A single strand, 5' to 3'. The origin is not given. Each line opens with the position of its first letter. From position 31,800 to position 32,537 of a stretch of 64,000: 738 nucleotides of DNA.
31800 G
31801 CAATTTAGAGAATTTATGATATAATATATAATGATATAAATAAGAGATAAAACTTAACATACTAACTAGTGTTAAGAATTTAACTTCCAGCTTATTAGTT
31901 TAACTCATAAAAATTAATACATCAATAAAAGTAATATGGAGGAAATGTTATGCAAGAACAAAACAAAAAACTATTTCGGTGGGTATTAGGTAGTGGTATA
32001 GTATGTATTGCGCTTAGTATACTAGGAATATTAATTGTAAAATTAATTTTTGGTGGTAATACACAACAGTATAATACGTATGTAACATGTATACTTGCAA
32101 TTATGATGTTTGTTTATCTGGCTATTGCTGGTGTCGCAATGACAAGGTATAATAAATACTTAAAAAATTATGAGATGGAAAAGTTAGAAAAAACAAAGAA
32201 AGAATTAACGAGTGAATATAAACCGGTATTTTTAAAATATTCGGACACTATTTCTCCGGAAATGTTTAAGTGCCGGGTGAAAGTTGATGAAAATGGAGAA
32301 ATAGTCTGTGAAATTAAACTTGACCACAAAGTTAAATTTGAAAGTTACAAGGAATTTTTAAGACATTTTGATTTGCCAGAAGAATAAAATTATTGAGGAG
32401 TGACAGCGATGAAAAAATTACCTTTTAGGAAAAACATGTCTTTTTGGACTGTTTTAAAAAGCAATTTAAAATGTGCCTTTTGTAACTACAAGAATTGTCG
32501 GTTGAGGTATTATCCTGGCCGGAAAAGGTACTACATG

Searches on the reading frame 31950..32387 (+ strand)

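Call 83: search_protein_families(library=pfam, proteins=[window:31950-32387:+], max_evalue=0.001)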
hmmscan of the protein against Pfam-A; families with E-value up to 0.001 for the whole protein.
window:31950-32387:+ (145 aa): 1 family
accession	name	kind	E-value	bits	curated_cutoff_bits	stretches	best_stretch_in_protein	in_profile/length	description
PF04547.17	Anoctamin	-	0.00032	20.2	28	1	4-83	111-199/460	Calcium-activated chloride channel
